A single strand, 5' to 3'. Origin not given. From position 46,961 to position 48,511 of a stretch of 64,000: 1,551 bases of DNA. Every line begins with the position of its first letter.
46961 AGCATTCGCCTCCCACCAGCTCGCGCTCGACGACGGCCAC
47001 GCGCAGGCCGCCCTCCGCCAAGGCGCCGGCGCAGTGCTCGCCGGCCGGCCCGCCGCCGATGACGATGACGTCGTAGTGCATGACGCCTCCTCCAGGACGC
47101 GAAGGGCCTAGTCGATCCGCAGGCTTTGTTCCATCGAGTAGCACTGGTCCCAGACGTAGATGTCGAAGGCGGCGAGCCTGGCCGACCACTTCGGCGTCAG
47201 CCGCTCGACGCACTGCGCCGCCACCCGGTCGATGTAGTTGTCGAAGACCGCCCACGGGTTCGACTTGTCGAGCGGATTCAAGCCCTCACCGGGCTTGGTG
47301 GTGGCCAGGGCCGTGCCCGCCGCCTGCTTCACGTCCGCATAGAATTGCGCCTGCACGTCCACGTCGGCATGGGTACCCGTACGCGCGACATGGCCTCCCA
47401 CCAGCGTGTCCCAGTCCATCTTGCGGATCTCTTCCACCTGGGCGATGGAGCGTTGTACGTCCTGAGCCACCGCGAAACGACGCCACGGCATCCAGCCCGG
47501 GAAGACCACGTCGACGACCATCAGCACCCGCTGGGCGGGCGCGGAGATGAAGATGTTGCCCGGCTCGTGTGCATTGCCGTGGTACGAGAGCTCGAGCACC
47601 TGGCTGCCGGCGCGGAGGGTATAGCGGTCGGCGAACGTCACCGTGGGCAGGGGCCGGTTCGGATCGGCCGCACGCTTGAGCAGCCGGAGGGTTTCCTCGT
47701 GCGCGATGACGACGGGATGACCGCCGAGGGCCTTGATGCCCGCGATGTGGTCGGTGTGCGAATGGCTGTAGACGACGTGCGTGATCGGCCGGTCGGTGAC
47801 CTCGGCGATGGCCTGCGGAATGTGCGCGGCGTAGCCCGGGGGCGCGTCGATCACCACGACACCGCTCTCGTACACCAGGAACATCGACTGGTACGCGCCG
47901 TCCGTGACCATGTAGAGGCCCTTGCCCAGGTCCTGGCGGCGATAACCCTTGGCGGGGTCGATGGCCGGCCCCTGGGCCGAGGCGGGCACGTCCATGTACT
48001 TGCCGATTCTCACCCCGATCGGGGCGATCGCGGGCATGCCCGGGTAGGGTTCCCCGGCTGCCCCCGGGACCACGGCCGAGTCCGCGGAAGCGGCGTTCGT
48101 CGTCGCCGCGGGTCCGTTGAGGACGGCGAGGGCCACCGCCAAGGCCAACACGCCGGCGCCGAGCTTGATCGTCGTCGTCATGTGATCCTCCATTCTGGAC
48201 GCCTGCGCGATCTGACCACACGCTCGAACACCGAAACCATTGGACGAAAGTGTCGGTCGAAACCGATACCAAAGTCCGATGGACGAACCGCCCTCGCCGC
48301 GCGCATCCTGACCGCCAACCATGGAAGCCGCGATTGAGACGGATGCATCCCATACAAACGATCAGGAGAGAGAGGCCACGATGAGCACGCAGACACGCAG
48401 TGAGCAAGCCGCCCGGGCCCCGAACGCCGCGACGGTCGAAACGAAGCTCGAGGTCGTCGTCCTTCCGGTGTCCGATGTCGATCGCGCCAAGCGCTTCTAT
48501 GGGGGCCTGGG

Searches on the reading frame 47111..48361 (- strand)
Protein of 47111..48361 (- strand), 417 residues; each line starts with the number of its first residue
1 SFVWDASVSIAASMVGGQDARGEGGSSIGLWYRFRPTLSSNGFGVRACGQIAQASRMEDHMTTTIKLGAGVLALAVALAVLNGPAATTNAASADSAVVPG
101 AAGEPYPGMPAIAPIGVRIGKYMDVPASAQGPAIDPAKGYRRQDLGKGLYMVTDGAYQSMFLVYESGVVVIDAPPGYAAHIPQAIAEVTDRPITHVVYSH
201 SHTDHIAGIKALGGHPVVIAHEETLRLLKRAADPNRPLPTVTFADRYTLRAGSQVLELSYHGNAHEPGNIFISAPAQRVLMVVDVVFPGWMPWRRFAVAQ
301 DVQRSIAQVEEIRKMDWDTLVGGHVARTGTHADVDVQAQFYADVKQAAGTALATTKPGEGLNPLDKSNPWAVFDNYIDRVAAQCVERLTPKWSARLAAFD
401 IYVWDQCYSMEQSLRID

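Call 72: search_protein_families(library=pfam, proteins=[window:47111-48361:-], max_evalue=0.001)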
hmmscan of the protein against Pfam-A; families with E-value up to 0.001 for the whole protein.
window:47111-48361:- (417 aa): 2 families
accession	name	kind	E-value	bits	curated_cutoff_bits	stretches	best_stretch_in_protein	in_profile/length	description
PF00753.33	Lactamase_B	-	2.6e-14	54.1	22.7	1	157-324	6-196/196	Metallo-beta-lactamase superfamily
PF12706.13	Lactamase_B_2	-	2.4e-07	31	27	1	169-239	3-81/200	Beta-lactamase superfamily domain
